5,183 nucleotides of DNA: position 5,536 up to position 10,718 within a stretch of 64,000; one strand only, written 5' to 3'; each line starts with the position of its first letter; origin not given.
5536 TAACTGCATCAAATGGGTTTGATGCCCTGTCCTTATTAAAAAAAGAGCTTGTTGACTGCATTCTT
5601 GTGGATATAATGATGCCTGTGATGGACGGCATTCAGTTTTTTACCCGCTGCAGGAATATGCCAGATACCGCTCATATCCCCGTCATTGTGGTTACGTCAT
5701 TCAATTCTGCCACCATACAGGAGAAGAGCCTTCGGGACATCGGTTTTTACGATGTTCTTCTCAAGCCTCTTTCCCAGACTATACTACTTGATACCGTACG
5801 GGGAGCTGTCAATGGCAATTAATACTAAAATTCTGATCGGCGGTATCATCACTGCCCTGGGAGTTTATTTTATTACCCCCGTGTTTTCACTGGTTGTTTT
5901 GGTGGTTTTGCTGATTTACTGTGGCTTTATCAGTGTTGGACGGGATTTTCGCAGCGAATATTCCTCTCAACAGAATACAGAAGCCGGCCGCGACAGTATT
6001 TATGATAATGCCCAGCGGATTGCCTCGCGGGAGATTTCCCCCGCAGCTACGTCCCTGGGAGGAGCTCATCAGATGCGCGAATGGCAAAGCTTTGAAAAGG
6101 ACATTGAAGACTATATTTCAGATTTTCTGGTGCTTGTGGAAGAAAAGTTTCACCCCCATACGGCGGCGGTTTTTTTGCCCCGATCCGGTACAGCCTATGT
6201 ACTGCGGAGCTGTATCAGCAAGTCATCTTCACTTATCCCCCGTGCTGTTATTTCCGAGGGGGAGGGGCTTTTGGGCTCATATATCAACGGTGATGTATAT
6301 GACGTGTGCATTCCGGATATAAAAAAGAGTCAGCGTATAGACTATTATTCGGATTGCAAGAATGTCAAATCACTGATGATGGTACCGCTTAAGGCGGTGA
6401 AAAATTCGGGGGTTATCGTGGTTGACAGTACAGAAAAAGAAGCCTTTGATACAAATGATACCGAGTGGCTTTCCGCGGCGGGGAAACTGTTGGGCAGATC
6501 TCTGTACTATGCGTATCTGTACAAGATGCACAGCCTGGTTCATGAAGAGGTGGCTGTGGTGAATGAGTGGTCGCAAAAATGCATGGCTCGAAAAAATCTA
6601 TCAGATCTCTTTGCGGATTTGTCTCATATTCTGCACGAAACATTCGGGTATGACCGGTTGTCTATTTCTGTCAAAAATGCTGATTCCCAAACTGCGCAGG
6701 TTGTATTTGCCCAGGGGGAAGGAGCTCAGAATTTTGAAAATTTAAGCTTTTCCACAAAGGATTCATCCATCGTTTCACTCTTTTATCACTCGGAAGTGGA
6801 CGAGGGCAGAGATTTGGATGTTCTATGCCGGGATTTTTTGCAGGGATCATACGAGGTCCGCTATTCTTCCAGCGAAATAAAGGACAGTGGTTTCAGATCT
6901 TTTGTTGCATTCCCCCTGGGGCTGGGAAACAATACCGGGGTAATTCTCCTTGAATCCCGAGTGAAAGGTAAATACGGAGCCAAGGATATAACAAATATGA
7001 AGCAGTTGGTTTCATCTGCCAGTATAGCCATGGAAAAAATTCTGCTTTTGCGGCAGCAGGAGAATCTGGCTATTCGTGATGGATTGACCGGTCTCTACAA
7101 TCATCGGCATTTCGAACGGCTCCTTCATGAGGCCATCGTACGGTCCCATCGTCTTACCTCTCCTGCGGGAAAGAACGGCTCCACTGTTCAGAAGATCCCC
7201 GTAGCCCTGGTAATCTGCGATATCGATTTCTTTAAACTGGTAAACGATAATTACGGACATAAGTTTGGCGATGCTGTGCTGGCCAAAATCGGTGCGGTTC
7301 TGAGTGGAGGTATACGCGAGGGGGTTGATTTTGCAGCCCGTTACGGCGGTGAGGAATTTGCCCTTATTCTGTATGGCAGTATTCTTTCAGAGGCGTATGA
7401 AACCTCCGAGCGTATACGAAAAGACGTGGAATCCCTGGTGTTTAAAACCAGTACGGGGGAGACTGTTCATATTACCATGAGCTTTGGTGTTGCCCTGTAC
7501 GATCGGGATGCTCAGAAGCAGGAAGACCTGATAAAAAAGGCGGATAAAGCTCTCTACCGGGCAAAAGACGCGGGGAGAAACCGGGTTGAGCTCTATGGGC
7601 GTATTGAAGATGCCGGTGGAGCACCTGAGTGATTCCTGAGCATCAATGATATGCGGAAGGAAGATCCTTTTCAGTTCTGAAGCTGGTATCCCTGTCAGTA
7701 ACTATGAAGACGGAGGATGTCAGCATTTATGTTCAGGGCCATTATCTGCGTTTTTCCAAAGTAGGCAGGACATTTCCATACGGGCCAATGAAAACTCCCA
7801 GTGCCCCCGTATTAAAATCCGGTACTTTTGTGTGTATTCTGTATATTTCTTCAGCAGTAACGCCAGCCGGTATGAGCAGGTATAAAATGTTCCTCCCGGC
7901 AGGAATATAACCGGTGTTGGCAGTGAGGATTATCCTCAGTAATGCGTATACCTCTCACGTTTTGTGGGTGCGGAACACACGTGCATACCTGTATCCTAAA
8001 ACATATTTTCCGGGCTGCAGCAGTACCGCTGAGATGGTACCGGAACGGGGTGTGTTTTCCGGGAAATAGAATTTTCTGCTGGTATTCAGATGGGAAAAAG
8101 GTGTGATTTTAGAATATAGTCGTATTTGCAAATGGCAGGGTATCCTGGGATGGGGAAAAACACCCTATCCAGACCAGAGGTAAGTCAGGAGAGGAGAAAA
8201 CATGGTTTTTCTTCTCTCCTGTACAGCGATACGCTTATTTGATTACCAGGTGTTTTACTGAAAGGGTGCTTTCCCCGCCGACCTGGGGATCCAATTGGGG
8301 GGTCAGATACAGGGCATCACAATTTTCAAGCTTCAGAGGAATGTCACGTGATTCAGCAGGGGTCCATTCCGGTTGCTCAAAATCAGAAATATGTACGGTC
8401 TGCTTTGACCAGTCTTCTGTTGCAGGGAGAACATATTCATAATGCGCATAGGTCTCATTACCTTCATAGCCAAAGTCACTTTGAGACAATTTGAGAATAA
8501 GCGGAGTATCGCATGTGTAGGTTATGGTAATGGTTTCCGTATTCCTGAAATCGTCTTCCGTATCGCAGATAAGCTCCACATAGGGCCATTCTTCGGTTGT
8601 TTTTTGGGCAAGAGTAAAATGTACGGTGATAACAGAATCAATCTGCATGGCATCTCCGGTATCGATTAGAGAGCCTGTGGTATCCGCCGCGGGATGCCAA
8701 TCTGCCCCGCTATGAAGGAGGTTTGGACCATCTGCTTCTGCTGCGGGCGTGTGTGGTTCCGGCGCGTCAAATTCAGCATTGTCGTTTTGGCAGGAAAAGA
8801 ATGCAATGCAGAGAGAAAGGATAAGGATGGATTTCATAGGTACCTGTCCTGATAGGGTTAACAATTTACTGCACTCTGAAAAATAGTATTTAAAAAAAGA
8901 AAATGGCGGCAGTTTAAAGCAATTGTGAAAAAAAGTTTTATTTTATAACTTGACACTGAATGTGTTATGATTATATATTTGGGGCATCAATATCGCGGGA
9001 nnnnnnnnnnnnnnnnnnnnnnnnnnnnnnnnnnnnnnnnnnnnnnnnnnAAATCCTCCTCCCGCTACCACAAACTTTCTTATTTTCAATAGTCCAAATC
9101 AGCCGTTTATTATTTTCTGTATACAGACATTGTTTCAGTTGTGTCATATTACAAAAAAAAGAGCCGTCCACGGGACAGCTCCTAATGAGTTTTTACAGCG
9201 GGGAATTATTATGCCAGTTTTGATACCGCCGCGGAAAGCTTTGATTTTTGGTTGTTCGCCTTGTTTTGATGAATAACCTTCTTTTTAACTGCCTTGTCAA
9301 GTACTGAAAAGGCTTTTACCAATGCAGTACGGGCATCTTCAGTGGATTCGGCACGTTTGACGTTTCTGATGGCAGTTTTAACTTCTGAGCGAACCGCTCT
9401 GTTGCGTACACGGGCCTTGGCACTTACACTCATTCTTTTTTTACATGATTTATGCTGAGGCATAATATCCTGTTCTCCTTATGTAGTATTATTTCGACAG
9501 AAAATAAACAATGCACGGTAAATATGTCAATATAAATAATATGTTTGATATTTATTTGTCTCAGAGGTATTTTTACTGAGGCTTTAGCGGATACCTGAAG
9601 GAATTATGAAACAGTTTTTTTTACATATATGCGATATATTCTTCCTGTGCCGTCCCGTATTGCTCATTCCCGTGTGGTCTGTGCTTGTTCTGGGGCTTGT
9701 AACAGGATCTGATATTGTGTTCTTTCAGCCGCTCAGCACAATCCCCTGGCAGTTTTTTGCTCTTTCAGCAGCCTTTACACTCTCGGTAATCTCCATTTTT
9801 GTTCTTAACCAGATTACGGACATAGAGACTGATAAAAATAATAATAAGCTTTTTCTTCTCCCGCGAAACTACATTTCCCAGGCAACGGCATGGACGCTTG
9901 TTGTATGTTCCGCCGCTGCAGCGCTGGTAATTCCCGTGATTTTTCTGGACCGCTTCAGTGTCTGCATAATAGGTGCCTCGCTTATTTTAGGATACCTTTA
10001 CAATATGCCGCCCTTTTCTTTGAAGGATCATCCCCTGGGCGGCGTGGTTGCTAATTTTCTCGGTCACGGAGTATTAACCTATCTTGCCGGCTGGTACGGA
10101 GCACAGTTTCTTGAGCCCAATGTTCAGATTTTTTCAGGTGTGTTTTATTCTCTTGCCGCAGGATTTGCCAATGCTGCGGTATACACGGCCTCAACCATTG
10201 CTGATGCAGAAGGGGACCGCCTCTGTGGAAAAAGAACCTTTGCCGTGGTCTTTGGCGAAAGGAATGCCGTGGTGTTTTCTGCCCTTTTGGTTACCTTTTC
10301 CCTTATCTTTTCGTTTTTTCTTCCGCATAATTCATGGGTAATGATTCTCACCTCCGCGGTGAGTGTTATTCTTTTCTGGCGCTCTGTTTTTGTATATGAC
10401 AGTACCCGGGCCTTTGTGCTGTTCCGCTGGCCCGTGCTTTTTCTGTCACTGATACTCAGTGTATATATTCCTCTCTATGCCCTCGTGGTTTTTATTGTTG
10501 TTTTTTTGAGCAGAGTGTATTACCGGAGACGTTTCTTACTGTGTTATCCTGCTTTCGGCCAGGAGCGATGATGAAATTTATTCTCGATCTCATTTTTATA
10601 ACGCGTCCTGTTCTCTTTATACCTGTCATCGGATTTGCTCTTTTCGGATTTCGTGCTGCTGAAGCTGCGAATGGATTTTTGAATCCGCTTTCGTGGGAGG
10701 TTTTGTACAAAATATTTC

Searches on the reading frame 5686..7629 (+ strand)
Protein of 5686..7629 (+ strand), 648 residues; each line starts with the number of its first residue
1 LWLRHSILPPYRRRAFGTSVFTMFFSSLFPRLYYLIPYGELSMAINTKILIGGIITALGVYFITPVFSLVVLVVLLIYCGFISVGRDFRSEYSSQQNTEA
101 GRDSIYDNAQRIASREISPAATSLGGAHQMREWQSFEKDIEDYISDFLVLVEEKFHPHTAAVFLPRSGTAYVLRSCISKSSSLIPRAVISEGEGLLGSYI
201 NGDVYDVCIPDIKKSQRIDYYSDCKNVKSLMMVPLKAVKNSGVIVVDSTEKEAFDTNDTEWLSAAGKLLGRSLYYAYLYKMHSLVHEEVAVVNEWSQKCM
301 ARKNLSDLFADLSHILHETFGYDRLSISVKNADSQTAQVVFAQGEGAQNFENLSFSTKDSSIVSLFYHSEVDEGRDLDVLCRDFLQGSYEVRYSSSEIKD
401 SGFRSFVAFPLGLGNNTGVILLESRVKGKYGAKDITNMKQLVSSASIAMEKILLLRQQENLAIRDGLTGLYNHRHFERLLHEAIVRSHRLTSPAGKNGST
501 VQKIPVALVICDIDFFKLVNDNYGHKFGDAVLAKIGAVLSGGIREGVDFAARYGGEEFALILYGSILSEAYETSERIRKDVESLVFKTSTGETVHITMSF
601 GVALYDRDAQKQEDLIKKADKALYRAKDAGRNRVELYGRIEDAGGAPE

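Call 58: search_protein_families(library=pfam, proteins=[window:5686-7629:+], max_evalue=0.00001)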
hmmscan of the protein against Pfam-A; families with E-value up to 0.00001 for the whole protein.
window:5686-7629:+ (648 aa): 4 families
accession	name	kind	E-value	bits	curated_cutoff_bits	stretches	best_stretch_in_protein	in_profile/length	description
PF00990.26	GGDEF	-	7.7e-41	140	23.8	1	462-633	1-161/161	Diguanylate cyclase, GGDEF domain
PF13492.12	GAF_3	-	5.7e-09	36.9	27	0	305-450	2-128/129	GAF domain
PF13185.12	GAF_2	-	1.5e-07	32.1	28.6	0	207-270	67-132/136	GAF domain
PF01590.32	GAF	-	1.4e-06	29.3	22.4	0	305-448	2-132/133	GAF domain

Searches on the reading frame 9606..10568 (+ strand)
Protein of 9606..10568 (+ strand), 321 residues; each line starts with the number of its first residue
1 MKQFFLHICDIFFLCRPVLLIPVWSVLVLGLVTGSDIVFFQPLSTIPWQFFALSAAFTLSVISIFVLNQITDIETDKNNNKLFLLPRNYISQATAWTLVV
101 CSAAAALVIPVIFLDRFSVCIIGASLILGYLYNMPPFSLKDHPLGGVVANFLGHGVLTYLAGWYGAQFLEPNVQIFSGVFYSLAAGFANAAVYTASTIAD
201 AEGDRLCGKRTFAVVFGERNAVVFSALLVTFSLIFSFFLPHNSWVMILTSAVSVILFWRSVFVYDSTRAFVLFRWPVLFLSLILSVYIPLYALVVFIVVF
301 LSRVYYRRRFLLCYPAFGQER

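Call 58: search_protein_families(library=pfam, proteins=[window:9606-10568:+], max_evalue=0.00001)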
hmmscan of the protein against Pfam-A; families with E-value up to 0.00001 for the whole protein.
window:9606-10568:+ (321 aa): 1 family
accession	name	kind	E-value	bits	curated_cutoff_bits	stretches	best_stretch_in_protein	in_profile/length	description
PF01040.23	UbiA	-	1.2e-22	80.8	34.2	1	40-269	11-237/250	UbiA prenyltransferase family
